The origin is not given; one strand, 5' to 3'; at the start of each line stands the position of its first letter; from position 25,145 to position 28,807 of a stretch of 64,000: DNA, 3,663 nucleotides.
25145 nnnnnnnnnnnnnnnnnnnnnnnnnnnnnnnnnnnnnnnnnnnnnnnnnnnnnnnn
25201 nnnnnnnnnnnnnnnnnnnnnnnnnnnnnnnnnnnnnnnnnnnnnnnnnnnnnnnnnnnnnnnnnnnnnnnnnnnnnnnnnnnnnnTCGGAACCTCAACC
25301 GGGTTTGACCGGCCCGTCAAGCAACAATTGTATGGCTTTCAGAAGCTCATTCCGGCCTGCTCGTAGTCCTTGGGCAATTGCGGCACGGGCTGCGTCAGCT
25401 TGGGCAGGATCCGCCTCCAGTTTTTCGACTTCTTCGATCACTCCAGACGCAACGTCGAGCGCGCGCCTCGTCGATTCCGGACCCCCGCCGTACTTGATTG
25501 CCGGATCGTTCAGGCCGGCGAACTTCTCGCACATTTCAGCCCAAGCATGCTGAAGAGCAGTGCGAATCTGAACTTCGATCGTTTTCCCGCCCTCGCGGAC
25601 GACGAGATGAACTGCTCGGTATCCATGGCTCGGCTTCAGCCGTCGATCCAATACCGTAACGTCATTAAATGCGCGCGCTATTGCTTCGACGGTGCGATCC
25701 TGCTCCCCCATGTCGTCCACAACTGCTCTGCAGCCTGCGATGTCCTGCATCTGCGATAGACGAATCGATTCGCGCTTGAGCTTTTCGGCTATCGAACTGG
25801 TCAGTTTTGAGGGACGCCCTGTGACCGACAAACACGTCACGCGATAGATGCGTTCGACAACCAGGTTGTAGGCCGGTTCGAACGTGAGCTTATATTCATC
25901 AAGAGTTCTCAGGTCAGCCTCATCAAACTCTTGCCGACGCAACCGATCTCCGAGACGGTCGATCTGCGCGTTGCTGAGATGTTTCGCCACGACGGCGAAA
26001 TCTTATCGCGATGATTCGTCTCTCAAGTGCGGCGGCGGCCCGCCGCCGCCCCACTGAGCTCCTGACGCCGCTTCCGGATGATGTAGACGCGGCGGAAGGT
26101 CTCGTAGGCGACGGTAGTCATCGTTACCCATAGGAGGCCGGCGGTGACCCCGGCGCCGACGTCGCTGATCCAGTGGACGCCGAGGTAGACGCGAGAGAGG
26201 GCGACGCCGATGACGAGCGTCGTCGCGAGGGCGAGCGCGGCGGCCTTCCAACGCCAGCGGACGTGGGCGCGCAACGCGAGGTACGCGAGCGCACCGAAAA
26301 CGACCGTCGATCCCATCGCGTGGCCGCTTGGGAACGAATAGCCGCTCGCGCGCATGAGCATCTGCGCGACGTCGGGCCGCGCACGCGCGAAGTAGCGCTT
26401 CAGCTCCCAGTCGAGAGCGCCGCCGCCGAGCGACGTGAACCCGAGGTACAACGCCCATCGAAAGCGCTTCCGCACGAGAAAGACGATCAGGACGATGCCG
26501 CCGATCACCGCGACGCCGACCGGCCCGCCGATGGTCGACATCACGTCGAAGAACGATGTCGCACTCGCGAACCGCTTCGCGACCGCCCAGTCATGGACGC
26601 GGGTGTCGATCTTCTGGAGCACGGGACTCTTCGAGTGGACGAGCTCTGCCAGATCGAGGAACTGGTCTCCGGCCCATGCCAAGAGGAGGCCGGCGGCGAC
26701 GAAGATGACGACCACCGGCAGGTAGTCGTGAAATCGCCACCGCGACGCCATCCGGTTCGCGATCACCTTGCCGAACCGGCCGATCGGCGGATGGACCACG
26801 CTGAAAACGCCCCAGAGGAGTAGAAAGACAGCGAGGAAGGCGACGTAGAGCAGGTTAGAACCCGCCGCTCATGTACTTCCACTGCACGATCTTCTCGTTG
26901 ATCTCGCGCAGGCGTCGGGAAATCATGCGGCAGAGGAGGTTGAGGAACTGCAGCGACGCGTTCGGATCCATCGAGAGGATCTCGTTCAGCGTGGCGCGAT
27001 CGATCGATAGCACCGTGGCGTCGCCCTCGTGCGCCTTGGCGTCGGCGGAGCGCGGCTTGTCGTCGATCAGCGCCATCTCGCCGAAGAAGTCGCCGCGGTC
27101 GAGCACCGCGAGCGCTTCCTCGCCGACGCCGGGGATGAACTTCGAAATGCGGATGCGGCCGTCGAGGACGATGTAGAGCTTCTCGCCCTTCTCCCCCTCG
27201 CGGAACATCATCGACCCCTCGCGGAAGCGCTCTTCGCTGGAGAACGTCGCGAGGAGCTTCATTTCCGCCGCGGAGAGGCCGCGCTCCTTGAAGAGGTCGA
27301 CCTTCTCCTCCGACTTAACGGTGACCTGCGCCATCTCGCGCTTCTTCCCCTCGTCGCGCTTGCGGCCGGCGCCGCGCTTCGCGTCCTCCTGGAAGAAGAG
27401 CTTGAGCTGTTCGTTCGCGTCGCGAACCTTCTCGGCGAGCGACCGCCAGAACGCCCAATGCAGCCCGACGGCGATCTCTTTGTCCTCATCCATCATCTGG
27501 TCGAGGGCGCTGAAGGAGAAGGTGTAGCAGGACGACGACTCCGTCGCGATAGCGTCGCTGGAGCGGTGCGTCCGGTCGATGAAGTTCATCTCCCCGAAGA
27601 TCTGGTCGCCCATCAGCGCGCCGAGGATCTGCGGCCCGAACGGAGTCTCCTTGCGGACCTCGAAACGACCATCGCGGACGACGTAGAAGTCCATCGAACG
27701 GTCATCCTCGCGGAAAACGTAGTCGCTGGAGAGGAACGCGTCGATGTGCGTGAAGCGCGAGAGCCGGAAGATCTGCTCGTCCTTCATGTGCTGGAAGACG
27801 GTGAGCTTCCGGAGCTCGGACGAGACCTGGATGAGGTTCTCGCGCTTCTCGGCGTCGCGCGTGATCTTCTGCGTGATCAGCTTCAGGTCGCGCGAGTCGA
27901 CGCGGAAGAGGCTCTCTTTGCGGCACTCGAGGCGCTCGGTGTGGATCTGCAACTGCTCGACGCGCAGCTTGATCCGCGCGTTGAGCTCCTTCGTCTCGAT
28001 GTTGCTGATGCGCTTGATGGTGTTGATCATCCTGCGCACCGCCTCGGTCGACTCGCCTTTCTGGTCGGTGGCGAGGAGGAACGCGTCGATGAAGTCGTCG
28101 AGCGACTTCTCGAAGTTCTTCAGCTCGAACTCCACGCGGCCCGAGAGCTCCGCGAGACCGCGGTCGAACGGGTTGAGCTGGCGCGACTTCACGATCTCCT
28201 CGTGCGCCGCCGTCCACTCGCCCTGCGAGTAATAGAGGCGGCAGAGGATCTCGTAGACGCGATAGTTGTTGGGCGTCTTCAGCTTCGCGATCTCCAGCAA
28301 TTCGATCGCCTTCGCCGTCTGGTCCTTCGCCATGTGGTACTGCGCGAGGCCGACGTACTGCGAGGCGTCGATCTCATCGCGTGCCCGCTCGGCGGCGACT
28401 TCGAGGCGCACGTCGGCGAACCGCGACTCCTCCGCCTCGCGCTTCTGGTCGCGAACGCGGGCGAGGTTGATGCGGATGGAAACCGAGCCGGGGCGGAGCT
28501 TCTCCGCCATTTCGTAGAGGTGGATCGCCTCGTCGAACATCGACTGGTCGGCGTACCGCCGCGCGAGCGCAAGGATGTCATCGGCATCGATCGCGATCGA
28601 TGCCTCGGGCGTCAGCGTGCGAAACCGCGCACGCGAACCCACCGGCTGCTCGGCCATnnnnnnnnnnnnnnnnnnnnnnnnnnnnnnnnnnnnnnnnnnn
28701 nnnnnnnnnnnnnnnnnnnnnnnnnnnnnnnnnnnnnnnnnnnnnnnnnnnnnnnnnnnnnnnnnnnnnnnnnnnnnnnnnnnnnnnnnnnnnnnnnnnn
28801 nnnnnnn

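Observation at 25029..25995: Low-GC island encoding a stand-alone RelA/SpoT synthetase-domain protein plus overlapping small ORF: candidate toxSAS-type toxin-antitoxin / abortive-infection pair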

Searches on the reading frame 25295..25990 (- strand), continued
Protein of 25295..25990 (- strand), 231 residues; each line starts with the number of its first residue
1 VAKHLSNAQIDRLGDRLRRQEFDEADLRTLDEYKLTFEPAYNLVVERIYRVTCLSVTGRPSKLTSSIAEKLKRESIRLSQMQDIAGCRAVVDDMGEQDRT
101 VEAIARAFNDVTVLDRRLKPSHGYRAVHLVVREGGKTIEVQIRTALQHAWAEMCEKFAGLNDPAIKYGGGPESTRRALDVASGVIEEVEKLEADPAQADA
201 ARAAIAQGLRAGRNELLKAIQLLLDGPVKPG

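Call 71: fold_search(model_id=the predicted structure, library=pdb)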
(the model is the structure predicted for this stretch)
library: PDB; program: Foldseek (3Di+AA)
matches with E <= 10: 555; with E <= 0.001: 32
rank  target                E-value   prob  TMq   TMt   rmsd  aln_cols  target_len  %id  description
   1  7ztb_B                1.1e-10  1.00  0.65  0.46   6.5       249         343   24  Structure of the Salmonella tRNA pyrophosphokinase CapRel (released 2022-11-23)
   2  7ztb_A                3.5e-10  1.00  0.65  0.45   6.5       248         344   23  Structure of the Salmonella tRNA pyrophosphokinase CapRel (released 2022-11-23)
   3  9erv_A                4.3e-10  1.00  0.69  0.48   6.3       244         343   22  Structure of Salmonella CapRel bound to Bas11 Gp54 (released 2024-11-06)
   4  6fgj_A                2.9e-07  1.00  0.54  0.62   4.1       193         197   22  Crystal structure of the small alarmone synthethase 2 from Staphylococcus aureus (released 2018-02-07)
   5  5dec_A                1.3e-06  1.00  0.51  0.60   4.7       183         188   26  Crystal structure of the small alarmone synthetase 1 from Bacillus subtilis (released 2015-10-28)
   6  3l9d_B                3.1e-06  1.00  0.45  0.52   8.9       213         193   25  The Crystal Structure of smu.1046c from Streptococcus mutans UA159 (released 2011-01-12)
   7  8acu_B                5.8e-06  1.00  0.43  0.31   9.1       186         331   20  Structure of Bacillus subtilis Rel in complex with DarB (released 2023-07-19)
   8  5xnx_A                6.5e-06  1.00  0.39  0.29   9.7       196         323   18  Crystallographic structure of the enzymatically active N-terminal domain of the Rel protein from Mycobacterium tubercu (released 2017-07-19)
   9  7oiw_A                7.7e-06  1.00  0.47  0.34   9.4       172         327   17  Structure of S. aureus Rel catalytic domains in complex with pppGpp (released 2022-06-01)
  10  24io_B                8.1e-06  1.00  0.41  0.30   9.6       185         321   23  Crystal structure of the RelSeq N-terminal domain from Streptococcus equisimilis in complex with pppGpp (released 2026-03-18)
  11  7oiw_B                9.6e-06  1.00  0.48  0.35   9.6       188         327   17  Structure of S. aureus Rel catalytic domains in complex with pppGpp (released 2022-06-01)
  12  1vj7_A                1.1e-05  1.00  0.41  0.29   9.1       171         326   23  Crystal structure of the bifunctional catalytic fragment of RelSeq, the RelA/SpoT homolog from Streptococcus equisimil (released 2004-05-04)
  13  24io_A                1.3e-05  1.00  0.39  0.28   8.6       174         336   22  Crystal structure of the RelSeq N-terminal domain from Streptococcus equisimilis in complex with pppGpp (released 2026-03-18)
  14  5iqr_8                1.9e-05  1.00  0.43  0.18  10.1       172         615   22  Structure of RelA bound to the 70S ribosome (released 2016-05-04)
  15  6yxa                  2.5e-05  1.00  0.49  0.23  11.9       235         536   18  Structure of the bifunctional Rel enzyme from B. subtilis (released 2020-09-23)
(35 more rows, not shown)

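Call 72: search_protein_families(library=pfam, proteins=[L007:2177-2392:+, L007:1291-2169:+, L008:1279-2400:+], max_evalue=0.1)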
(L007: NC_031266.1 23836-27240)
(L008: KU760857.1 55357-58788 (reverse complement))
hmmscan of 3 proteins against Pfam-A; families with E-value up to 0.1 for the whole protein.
L007:2177-2392:+ (71 aa): 0 families

L007:1291-2169:+ (292 aa): 3 families
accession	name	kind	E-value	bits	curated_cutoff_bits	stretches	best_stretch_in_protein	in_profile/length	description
PF04607.23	RelA_SpoT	-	2.2e-12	47.7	27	1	76-171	2-99/113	Region found in RelA / SpoT proteins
PF22905.2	Hydro_N_hd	-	0.017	15.5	27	1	202-287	102-194/195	Hydrolase N-terminal helical domain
PF21436.2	STT3-PglB_core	-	0.051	14.5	23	1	180-288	11-119/131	STT3/PglB/AglB core domain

L008:1279-2400:+ (373 aa): 1 family
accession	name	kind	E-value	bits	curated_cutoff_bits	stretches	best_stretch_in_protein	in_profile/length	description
PF04607.23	RelA_SpoT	-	3e-13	50.5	27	1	79-193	2-99/113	Region found in RelA / SpoT proteins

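Call 73: search_protein_families(library=padloc, proteins=[L007:2177-2392:+, L007:1291-2169:+, L008:1279-2400:+, P0108], max_evalue=1)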
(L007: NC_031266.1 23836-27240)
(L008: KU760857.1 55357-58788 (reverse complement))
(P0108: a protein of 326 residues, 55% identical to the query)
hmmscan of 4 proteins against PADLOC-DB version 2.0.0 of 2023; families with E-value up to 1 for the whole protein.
L007:2177-2392:+ (71 aa): 0 families

L007:1291-2169:+ (292 aa): 4 families
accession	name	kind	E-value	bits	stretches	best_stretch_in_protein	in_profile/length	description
PDLC04999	PDC-S33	-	1e-23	82.4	1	12-238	5-244/349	-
PDLC05069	PDC-S70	-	0.02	12.7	1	47-109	35-97/161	-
PDLC00605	ZorA1|ZorA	-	0.037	10.3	1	204-288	336-422/700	MotA/ExbB/TolQ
PDLC03860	LmuB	-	0.041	10.4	1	199-284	208-277/565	-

L008:1279-2400:+ (373 aa): 1 family
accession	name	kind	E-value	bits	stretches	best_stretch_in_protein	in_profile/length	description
PDLC04999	PDC-S33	-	7e-87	290.1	1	11-370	4-342/349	-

P0108 (326 aa): 1 family
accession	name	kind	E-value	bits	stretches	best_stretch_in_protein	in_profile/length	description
PDLC04999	PDC-S33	-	6.8e-38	129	1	3-317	6-331/349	-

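Call 80: get_annotated_region(hit=H15, flank=1500)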
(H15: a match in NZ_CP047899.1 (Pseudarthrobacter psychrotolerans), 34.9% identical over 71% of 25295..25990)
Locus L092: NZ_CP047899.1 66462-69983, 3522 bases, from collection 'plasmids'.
description: Pseudarthrobacter psychrotolerans strain YJ56 plasmid unnamed1, complete sequence
organism: Pseudarthrobacter psychrotolerans (NCBI taxid 2697569)
taxonomy: Bacteria; Actinomycetota; Actinomycetes; Micrococcales; Micrococcaceae; Pseudarthrobacter; Pseudarthrobacter psychrotolerans
host: -; source: Single cell,Antarctic soil; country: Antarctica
typing (MOB-suite, as given by PLSDB): non-mobilizable; replicon rep_cluster_1547
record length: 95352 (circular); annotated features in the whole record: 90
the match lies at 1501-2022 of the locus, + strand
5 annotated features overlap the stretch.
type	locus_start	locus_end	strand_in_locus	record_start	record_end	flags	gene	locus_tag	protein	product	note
CDS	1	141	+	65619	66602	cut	-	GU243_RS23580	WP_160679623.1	caspase family protein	-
CDS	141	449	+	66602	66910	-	-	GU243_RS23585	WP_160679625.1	hypothetical protein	-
CDS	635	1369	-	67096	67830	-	-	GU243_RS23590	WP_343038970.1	recombinase family protein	GO:0006310 - DNA recombination [Evidence IEA]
CDS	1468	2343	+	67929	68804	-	-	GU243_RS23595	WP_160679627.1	GTP pyrophosphokinase family protein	-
CDS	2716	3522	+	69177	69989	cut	-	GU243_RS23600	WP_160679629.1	hypothetical protein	-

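Call 81: get_annotated_region(hit=H16, flank=1500)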
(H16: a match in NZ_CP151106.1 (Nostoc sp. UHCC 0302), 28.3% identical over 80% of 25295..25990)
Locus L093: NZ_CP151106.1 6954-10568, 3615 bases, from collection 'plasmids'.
description: Nostoc sp. UHCC 0302 plasmid unnamed7, complete sequence
organism: Nostoc sp. UHCC 0302 (NCBI taxid 3134896)
taxonomy: Bacteria; Cyanobacteriota; Cyanophyceae; Nostocales; Nostocaceae; Nostoc; Nostoc sp. UHCC 0302
host: -; source: isolated culture,lake sediment; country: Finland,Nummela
typing (MOB-suite, as given by PLSDB): non-mobilizable
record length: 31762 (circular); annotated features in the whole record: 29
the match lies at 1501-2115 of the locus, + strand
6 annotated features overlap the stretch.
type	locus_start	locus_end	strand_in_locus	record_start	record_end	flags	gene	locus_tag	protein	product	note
CDS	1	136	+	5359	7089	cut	-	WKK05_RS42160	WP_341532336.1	tetratricopeptide repeat protein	-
CDS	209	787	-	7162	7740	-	-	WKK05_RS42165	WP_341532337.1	tyrosine-type recombinase/integrase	GO:0015074 - DNA integration [Evidence IEA]; GO:0006310 - DNA recombination [Evidence IEA]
CDS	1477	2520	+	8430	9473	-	-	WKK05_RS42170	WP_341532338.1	RelA/SpoT domain-containing protein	-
CDS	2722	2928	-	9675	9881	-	-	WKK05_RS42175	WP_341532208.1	hypothetical protein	-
CDS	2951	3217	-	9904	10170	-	-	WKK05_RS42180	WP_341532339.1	ribbon-helix-helix protein, CopG family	GO:0006355 - regulation of DNA-templated transcription [Evidence IEA]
CDS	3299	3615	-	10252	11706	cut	-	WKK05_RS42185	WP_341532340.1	hypothetical protein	-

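Call 82: get_annotated_region(hit=H19, flank=1500)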
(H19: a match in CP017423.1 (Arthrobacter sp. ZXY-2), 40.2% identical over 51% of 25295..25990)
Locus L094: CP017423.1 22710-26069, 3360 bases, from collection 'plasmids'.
description: Arthrobacter sp. ZXY-2 plasmid pZXY22, complete sequence
organism: Arthrobacter sp. ZXY-2 (NCBI taxid 1806905)
taxonomy: Bacteria; Actinomycetota; Actinomycetes; Micrococcales; Micrococcaceae; Arthrobacter; Arthrobacter sp. ZXY-2
host: -; source: whole organism,soil; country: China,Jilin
typing (MOB-suite, as given by PLSDB): conjugative; replicon rep_cluster_1547; relaxase MOBP; mating-pair formation MPF_T
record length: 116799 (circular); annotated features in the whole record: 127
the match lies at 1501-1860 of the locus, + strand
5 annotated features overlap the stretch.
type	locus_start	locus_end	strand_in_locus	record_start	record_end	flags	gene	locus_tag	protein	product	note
CDS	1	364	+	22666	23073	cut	-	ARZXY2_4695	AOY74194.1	hypothetical protein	-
CDS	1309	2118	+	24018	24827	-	-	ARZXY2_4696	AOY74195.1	hypothetical protein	-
CDS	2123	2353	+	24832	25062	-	-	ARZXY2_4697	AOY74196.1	hypothetical protein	-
CDS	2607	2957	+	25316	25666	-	-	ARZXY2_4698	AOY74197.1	hypothetical protein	-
CDS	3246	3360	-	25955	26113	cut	-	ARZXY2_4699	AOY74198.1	hypothetical protein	-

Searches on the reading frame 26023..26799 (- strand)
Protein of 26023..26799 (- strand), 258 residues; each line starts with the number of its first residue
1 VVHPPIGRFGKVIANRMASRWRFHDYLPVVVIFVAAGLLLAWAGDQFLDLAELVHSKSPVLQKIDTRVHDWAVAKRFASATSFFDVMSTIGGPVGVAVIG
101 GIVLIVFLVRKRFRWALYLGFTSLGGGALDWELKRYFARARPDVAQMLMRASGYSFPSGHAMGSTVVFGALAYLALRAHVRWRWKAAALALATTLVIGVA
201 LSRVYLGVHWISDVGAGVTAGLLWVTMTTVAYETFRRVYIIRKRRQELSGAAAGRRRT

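Call 4: search_protein_families(library=pfam, proteins=[window:26023-26799:-], max_evalue=0.1)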
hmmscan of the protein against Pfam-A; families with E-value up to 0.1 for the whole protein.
window:26023-26799:- (258 aa): 2 families
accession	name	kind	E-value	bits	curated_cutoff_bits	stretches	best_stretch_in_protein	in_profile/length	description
PF01569.27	PAP2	-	1.3e-19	70.7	27.2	1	116-234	2-127/130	PAP2 superfamily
PF14378.12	PAP2_3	-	0.0037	17.5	27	1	144-223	115-186/190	PAP2 superfamily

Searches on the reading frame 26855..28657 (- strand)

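Call 4: search_protein_families(library=pfam, proteins=[window:26855-28657:-], max_evalue=0.1)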
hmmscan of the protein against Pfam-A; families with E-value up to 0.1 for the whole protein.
window:26855-28657:- (600 aa): 11 families
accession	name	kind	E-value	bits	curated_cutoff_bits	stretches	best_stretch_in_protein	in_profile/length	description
PF00027.35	cNMP_binding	-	2e-36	124.3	27.5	2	476-562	2-87/89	Cyclic nucleotide-binding domain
PF07719.23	TPR_2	-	6.7e-09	35.6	27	0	30-57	6-33/34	Tetratricopeptide repeat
PF13428.12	TPR_14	-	7.4e-08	32.8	23.5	1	28-67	4-43/44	Tetratricopeptide repeat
PF14559.12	TPR_19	-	4.1e-07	30.7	25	2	109-156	2-49/68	Tetratricopeptide repeat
PF13432.12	TPR_16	-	6.4e-07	30.1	32.7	1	29-85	1-56/65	Tetratricopeptide repeat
PF12895.13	ANAPC3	-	6.9e-07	29.9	27.2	1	111-187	2-77/82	Anaphase-promoting complex, cyclosome, subunit 3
PF23914.1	TPR_CcmH_CycH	-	1.9e-05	25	42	1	25-121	50-144/158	Cytochrome c-type biogenesis protein H TPR domain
PF00515.34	TPR_1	-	0.00018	21.6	27.8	0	35-57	11-33/34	Tetratricopeptide repeat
PF13414.12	TPR_11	-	0.0026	17.9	26.8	0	33-66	2-35/42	TPR repeat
PF19833.4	RecG_dom3_C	-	0.021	15.3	26.8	0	546-597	40-87/87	ATP-dependent DNA helicase RecG, domain 3, C-terminal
PF13424.12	TPR_12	-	0.028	15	30.1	0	30-55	50-75/77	Tetratricopeptide repeat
